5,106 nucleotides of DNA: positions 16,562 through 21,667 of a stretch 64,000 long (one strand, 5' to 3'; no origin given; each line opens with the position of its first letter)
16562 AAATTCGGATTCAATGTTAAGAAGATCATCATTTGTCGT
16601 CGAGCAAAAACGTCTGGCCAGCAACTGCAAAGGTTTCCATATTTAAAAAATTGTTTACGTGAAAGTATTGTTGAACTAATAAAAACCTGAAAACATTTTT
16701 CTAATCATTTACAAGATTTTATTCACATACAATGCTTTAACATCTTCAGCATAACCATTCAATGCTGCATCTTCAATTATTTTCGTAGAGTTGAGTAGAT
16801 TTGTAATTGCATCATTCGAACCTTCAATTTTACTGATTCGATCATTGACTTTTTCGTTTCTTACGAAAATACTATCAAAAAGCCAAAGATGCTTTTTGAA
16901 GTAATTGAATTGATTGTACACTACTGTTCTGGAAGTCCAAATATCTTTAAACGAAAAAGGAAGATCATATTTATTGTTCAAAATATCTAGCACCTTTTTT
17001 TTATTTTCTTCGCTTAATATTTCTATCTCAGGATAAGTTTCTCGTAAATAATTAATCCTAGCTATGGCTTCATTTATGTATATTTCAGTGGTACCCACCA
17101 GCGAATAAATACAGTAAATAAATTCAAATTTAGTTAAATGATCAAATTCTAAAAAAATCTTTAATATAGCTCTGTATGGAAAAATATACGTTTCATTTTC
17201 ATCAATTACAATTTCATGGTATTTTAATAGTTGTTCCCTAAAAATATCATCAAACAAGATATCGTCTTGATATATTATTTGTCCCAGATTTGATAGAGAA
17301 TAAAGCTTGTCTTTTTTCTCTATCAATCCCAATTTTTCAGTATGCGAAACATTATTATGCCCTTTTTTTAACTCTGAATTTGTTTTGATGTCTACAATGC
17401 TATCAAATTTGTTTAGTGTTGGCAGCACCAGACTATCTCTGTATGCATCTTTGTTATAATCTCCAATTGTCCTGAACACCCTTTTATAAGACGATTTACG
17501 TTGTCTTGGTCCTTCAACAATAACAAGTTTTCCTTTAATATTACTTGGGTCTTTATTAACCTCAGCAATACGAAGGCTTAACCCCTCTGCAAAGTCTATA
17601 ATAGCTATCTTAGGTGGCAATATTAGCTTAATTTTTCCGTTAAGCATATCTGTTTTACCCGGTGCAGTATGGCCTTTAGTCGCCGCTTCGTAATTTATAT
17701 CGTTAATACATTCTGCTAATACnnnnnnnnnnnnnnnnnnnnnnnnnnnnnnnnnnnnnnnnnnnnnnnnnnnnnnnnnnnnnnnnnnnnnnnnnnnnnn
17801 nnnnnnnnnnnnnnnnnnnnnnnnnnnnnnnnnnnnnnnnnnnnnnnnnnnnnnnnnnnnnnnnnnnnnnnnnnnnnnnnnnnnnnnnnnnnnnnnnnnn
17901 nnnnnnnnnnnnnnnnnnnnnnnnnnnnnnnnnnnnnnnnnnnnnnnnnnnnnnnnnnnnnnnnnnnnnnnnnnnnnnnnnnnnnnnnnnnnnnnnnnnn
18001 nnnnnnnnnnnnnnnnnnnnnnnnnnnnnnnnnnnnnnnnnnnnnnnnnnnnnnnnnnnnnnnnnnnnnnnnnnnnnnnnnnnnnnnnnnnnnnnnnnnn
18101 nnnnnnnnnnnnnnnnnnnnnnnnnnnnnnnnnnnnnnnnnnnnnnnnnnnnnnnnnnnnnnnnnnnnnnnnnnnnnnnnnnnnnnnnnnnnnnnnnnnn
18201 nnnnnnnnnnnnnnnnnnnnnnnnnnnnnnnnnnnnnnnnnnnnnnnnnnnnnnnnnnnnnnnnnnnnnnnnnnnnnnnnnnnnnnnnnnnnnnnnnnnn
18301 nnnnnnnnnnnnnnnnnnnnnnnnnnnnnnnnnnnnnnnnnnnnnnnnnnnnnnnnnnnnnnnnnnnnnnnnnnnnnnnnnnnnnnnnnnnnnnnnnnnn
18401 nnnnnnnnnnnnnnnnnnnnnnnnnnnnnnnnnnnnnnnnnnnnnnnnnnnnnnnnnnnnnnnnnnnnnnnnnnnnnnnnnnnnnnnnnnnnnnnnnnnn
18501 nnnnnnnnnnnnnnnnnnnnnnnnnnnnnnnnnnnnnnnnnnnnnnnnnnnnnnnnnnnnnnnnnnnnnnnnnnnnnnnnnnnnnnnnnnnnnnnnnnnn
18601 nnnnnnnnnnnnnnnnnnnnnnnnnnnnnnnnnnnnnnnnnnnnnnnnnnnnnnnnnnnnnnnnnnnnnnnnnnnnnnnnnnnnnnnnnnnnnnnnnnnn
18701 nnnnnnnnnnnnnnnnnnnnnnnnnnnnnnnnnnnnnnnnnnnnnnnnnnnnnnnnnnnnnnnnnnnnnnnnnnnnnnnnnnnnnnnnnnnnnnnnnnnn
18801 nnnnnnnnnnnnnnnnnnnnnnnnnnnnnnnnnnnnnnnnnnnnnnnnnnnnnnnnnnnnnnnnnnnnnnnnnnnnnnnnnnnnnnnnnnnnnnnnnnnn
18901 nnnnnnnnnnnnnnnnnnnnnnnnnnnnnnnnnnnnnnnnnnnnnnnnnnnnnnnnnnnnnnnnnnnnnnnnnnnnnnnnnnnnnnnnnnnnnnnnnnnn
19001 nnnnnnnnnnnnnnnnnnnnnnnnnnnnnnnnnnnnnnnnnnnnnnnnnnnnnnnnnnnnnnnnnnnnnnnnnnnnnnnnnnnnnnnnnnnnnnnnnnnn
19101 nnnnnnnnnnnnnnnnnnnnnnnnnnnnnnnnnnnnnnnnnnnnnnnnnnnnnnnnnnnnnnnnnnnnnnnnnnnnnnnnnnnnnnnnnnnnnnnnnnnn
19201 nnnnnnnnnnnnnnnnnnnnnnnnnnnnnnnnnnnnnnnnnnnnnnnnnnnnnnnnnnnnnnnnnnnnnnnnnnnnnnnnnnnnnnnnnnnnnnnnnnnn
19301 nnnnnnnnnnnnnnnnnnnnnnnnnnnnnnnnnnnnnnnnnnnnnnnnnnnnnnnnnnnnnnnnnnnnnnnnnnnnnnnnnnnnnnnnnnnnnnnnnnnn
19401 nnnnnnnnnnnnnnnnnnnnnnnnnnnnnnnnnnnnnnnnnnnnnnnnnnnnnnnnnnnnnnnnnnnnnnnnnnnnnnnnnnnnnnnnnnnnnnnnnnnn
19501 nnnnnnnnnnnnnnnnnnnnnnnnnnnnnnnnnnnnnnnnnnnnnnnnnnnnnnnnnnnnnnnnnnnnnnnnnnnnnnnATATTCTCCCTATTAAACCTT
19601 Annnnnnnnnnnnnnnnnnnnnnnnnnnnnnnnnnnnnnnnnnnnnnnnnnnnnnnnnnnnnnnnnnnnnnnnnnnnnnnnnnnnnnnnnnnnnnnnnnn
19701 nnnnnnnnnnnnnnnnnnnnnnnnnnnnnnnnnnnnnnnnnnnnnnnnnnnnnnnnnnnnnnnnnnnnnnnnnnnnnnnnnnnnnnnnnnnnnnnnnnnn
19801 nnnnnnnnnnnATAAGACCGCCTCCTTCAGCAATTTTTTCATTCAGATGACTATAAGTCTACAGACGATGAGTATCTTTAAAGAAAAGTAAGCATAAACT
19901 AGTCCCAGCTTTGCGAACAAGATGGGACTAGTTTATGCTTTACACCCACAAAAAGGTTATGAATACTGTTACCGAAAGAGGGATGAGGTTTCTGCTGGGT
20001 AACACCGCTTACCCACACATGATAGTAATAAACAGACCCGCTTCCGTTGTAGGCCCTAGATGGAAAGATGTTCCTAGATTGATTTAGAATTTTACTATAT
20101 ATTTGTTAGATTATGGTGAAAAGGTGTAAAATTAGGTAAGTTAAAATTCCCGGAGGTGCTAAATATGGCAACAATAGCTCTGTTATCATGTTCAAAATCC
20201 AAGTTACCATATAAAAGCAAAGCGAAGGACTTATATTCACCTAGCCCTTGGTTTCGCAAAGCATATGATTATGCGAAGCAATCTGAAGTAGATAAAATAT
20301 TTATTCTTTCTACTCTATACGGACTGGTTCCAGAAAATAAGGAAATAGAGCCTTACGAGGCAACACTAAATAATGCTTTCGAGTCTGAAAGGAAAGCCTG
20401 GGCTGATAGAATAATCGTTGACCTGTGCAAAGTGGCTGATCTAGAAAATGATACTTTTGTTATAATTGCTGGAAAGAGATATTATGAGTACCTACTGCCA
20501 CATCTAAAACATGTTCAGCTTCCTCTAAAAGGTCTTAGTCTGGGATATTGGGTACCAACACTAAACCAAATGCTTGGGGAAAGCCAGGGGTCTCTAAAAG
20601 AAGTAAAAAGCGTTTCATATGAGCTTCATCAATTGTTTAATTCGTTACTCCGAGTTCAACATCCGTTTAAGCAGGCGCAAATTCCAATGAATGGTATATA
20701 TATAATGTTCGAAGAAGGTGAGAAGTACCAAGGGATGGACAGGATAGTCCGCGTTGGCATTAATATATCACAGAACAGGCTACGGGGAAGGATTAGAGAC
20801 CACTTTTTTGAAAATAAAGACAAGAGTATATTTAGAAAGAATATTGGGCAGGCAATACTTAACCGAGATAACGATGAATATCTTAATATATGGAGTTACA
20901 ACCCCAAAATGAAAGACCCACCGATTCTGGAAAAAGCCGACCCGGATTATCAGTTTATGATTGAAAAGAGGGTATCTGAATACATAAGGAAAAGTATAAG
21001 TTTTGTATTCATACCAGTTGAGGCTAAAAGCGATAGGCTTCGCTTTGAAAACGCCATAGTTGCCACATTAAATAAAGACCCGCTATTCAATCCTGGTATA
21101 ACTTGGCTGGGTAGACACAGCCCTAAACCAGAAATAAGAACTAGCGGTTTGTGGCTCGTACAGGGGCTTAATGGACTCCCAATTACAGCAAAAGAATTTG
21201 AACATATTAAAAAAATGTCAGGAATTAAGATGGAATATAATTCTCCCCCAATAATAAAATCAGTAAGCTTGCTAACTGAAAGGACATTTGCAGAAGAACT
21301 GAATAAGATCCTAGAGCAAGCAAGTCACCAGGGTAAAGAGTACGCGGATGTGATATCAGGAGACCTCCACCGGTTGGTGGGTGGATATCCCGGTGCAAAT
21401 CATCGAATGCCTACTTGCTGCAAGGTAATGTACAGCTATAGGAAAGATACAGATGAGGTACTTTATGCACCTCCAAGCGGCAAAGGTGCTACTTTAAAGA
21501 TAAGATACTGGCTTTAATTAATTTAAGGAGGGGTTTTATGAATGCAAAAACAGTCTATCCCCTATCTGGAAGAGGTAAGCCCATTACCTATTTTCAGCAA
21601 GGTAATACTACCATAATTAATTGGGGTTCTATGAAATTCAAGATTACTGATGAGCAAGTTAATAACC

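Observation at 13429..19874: C-protein-controlled R-M-like module with an unusual architecture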

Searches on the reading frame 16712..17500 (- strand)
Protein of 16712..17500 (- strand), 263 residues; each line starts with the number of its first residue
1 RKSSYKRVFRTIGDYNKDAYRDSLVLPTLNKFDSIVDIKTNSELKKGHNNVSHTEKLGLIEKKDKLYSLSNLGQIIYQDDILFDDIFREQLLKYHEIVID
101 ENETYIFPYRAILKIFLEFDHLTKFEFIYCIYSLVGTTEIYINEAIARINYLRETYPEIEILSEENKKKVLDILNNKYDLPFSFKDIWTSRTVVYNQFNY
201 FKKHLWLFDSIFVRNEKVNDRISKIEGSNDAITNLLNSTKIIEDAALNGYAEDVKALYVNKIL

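Call 48: search_dna_similar(query=window:16712-17500:-, collection=phages, mode=protein, max_rows=15, max_evalue=0.001)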
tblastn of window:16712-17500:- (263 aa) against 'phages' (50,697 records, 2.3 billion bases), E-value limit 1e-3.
No match.

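Call 49: search_dna_similar(query=window:16712-17500:-, collection=plasmids, mode=protein, max_rows=15, max_evalue=0.001)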
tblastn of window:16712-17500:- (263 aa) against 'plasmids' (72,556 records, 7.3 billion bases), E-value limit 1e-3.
No match.

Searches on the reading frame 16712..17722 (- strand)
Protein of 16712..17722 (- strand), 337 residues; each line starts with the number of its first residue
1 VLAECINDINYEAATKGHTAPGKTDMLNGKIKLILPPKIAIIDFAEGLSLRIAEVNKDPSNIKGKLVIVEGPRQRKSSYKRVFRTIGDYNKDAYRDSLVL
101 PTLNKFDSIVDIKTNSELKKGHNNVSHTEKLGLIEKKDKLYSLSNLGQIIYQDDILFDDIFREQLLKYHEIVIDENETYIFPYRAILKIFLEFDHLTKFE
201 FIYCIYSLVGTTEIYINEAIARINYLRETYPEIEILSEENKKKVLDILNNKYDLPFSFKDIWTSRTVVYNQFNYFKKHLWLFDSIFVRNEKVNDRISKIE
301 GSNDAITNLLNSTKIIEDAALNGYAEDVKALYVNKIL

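Call 12: search_protein_families(library=pfam, proteins=[window:16712-17722:-], max_evalue=10)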
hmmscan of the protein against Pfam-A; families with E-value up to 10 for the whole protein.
window:16712-17722:- (337 aa): 0 families

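Call 18: search_solved_structures(query=A2, max_evalue=10, show_alignments=3)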
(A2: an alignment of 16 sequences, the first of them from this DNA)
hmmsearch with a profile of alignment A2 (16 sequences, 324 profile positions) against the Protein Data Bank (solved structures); distinct sequences matched with E-value up to 10: 1.
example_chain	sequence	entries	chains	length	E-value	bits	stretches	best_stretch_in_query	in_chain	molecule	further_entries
4bts_AF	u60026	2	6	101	0.36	12.9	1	259-299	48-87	EIF1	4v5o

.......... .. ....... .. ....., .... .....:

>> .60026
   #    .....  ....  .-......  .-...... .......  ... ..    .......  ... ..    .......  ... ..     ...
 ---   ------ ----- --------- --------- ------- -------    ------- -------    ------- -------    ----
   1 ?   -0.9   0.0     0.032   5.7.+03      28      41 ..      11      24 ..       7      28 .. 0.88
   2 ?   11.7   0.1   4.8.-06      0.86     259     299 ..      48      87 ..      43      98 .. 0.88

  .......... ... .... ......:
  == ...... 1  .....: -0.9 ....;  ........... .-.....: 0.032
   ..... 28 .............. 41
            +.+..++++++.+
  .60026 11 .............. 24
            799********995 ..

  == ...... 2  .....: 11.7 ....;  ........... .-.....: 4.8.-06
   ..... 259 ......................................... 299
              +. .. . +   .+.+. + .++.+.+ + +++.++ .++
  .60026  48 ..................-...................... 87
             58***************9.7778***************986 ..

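Call 29: predict_structure(alignment_id=A2)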
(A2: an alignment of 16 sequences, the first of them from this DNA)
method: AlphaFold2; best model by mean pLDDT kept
length: 327 residues; sequences in the alignment: 16
mean_pLDDT: 81.9   pTM: 0.75
mean pLDDT of the five models: 81.9, 81.8, 80.8, 80.5, 80.4
residues with pLDDT >= 90: 206; 70-90: 52; 50-70: 5; < 50: 64
segments of 3 or more residues with pLDDT < 50: 1-64
pLDDT, mean of each block of 10 residues (from residue 1): 43 42 38 39 35 37 62 88 95 97 95 91 96 97 96 96 80 97 96 92 95 95 87 92 90 84 95 94 93 97 94 91 92
secondary structure, 60 per line:
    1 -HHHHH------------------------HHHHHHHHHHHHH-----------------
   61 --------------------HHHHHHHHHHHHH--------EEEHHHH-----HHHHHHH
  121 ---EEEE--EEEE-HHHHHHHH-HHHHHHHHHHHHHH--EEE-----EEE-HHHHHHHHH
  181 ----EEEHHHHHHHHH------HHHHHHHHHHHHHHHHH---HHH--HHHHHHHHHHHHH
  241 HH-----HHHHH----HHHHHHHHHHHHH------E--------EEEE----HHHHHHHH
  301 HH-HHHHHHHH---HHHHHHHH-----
elements in order: H2-6 H31-43 H81-93 E102-104 H105-108 H114-120 E124-127 E130-133 H135-142 H144-157 E160-162 E168-170 H172-180 E185-187 H188-196 H203-219 H228-242 H248-252 H257-269 E285-288 H293-302 H304-311 H315-322

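Call 31: fold_search(model_id=the predicted structure, library=pdb)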
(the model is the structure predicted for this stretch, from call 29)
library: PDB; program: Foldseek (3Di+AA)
matches with E <= 10: 179; with E <= 0.001: 8
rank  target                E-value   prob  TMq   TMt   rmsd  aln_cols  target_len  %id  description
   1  2ewf                  8.3e-05  1.00  0.41  0.24   5.0       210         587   18  Crystal structure of the site-specific DNA nickase N.BspD6I (released 2006-11-21)
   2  6qnz_A                9.2e-05  1.00  0.41  0.24   5.4       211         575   18  Crystal structure of the site-specific DNA nickase N.BspD6I E418A Mutant (released 2020-03-04)
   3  5lhc_B                1.0e-04  1.00  0.42  0.25   4.9       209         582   18  The structure of D456A mutant of Nt.BspD6I nicking endonuclease at 0.24 nm resolution . (released 2017-08-16)
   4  5liq_A                1.0e-04  1.00  0.41  0.25   4.9       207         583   18  The structure of C160S,C508S,C578S mutant of Nt.BspD6I nicking endonuclease at 0.185 nm resolution . (released 2017-08-02)
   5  6qnz_B                1.1e-04  1.00  0.41  0.25   4.7       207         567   18  Crystal structure of the site-specific DNA nickase N.BspD6I E418A Mutant (released 2020-03-04)
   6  5lhc_A                1.1e-04  1.00  0.44  0.27   5.6       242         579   18  The structure of D456A mutant of Nt.BspD6I nicking endonuclease at 0.24 nm resolution . (released 2017-08-16)
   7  5liq_B                1.8e-04  1.00  0.45  0.27   5.1       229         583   17  The structure of C160S,C508S,C578S mutant of Nt.BspD6I nicking endonuclease at 0.185 nm resolution . (released 2017-08-02)
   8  5liz                  8.3e-04  1.00  0.44  0.26   5.4       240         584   18  The structure of Nt.BspD6I nicking endonuclease with all cysteines mutated by serine residues at 0.19 nm resolution . (released 2017-08-02)
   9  2vla_A                1.8e-03  1.00  0.39  0.44   9.4       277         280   12  Crystal structure of restriction endonuclease BpuJI recognition domain in complex with cognate DNA (released 2008-05-06)
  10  5hnf_A                3.3e-03  1.00  0.41  0.46   7.0       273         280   12  Crystal structure of pyrene- and phenanthrene-modified DNA in complex with the BpuJ1 endonuclease binding domain (released 2016-08-17)
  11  5hlt_A                4.4e-03  1.00  0.41  0.47   7.0       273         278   12  Crystal structure of pyrene- and phenanthrene-modified DNA in complex with the BpuJ1 endonuclease binding domain (released 2016-08-17)
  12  5hnh_A                7.1e-03  1.00  0.39  0.45   9.1       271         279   12  Crystal structure of pyrene- and phenanthrene-modified DNA in complex with the BpuJ1 endonuclease binding domain (released 2016-08-17)
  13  5a9j_B                2.0e-01  0.09  0.12  0.06  16.0       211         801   11  Crystal structure of the Helicase domain of human DNA polymerase theta, apo-form (released 2015-12-16)
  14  5a9j_C                2.1e-01  0.12  0.14  0.07  15.8       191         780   11  Crystal structure of the Helicase domain of human DNA polymerase theta, apo-form (released 2015-12-16)
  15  5a9j_D                2.6e-01  0.08  0.12  0.07  16.0       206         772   12  Crystal structure of the Helicase domain of human DNA polymerase theta, apo-form (released 2015-12-16)
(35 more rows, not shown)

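Call 53: search_protein_representatives(alignment_id=A2)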
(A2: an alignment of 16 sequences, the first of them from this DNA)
Query: 16 sequences, 324 profile positions. Proteins with E-value up to 0.001 (for the whole library): 150; up to 1e-10: 121; up to 1e-30: 83. The best 150 are listed.
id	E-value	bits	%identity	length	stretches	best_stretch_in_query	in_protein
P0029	2.1e-134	463.9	-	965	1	1-323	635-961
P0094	2.7e-125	434.0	-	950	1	1-323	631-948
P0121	3.8e-118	410.5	-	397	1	3-322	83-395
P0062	6.4e-103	360.5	-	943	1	2-317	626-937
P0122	1.9e-102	358.9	-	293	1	27-320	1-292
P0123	9.7e-94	330.3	-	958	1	12-320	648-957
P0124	6.2e-93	327.7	-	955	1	2-322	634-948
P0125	1.5e-90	319.8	-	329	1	4-319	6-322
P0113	4.1e-90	318.4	-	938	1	5-308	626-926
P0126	2.7e-89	315.7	-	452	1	3-232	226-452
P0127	2.8e-89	315.6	-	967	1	1-319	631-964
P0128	2.7e-85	302.6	-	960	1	4-319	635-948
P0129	4.5e-82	292.0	-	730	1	4-313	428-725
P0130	9.7e-80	284.3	-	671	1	6-320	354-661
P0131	5.4e-79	281.9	-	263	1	72-319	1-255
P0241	6.2e-10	54.9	-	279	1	109-276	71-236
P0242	8.3e-10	54.5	-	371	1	86-268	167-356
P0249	3.2e-08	49.3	-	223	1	218-277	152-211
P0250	1.1e-07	47.6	-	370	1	107-217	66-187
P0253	2.9e-07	46.1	-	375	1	105-242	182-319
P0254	2.9e-06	42.8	-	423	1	110-201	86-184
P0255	3.0e-06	42.8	-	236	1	243-301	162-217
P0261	3.7e-04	35.9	-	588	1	126-244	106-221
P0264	5.0e-04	35.5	-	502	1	123-219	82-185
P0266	8.3e-04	34.8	-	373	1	117-216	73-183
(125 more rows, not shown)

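Call 54: search_protein_families(library=pfam, proteins=[P0261, P0264, P0266, P0250, P0253, P0254, P0242, P0241, P0249, P0255], max_evalue=0.01)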
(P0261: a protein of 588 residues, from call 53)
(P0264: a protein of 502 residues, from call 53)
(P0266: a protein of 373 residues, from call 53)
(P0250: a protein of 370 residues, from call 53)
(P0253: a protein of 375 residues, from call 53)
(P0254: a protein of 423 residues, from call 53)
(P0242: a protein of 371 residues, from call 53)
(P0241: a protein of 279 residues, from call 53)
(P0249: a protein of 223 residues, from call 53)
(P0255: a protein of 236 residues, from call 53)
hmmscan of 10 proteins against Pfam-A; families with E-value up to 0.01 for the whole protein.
P0261 (588 aa): 1 family
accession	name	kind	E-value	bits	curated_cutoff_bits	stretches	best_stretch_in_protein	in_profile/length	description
PF09491.16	RE_AlwI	-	2.7e-30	106.2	23.1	1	96-538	2-441/441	AlwI restriction endonuclease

P0264 (502 aa): 0 families

P0266 (373 aa): 0 families

P0250 (370 aa): 0 families

P0253 (375 aa): 2 families
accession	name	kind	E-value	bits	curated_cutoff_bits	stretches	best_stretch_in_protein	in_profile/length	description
PF10544.15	T5orf172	-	2.8e-12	47.5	20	1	6-89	1-96/101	T5orf172 domain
PF13455.12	MUG113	-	3.3e-12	47.2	22.3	1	20-85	1-65/73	Meiotically up-regulated gene 113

P0254 (423 aa): 2 families
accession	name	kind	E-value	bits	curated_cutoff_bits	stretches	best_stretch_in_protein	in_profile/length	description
PF09491.16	RE_AlwI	-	3.2e-13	49.9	23.1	1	94-199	2-114/441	AlwI restriction endonuclease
PF09821.14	AAA_assoc_C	-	0.0018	19.3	27.6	0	89-134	18-62/119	C-terminal AAA-associated domain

P0242 (371 aa): 2 families
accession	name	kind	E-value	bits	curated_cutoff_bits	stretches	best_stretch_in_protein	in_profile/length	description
PF10544.15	T5orf172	-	5.7e-16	59.3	20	1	8-92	1-97/101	T5orf172 domain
PF13455.12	MUG113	-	4e-13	50.2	22.3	1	23-89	2-67/73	Meiotically up-regulated gene 113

P0241 (279 aa): 0 families

P0249 (223 aa): 1 family
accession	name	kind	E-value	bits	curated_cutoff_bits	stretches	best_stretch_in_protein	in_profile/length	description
PF13439.12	Glyco_transf_4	-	8.3e-07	29.6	28.5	1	18-53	2-37/170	Glycosyltransferase Family 4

P0255 (236 aa): 1 family
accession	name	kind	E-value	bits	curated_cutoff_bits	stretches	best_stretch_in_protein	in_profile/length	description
PF11443.14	DUF2828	-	3.8e-09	36.4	29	1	24-90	1-68/405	Domain of unknown function (DUF2828)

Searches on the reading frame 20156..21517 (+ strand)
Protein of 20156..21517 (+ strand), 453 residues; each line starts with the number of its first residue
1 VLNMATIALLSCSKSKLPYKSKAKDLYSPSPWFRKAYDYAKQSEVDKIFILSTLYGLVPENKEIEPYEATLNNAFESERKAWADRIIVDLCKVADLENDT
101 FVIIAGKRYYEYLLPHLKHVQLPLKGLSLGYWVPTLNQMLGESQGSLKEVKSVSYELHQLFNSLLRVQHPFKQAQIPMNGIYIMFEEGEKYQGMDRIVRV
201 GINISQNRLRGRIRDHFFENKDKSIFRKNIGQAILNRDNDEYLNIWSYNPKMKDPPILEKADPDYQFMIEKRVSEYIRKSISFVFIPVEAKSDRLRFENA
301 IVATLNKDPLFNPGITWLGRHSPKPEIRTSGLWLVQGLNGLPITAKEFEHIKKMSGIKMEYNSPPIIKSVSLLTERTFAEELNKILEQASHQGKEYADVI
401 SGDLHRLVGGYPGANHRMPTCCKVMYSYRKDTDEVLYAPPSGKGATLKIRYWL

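Call 3: search_protein_families(library=pfam, proteins=[window:20156-21517:+], max_evalue=0.01)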
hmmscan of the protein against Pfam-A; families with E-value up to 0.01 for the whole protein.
window:20156-21517:+ (453 aa): 2 families
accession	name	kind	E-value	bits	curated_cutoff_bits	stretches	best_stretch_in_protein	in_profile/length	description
PF21818.3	DUF6884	-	6.4e-38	130.4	30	1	7-137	1-134/135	Family of unknown function (DUF6884)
PF03883.20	H2O2_YaaD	-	0.0012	18.9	29.6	1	46-113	103-171/236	Peroxide stress protein YaaA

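Call 4: search_protein_families(library=ncbifam, proteins=[window:20156-21517:+], max_evalue=0.01)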
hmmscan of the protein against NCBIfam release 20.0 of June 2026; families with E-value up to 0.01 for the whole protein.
window:20156-21517:+ (453 aa): 1 family
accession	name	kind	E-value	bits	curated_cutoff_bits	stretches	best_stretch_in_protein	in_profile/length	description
NF002543.0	PRK02101.1-4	equivalog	0.0086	15.7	204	0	46-79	100-133/244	peroxide stress protein YaaA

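Call 5: search_protein_families(library=padloc, proteins=[window:20156-21517:+], max_evalue=0.01)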
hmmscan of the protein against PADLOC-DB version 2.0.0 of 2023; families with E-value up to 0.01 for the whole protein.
window:20156-21517:+ (453 aa): 5 families
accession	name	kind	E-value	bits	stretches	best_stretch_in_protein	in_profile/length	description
PDLC04713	PDC-M57B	-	1.8e-67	225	1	152-354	3-208/211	-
PDLC04712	PDC-M57A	-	1.9e-45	152.6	1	4-138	1-134/138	-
PDLC04714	PDC-M57B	-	1.5e-20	71.8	1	173-334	33-211/238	-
PDLC02818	DpdC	-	0.00034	18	1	22-73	56-105/319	DpdC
PDLC02813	DpdC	-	0.00058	17.3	1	18-87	47-117/310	DpdC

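Call 71: search_protein_families(library=phrogs, proteins=[window:20156-21517:+], max_evalue=0.00001)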
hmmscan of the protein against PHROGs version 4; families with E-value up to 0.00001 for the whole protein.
window:20156-21517:+ (453 aa): 1 family
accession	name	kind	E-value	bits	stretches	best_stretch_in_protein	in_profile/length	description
phrog_5935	-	unknown function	1.3e-17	65.1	1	5-131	7-140/155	-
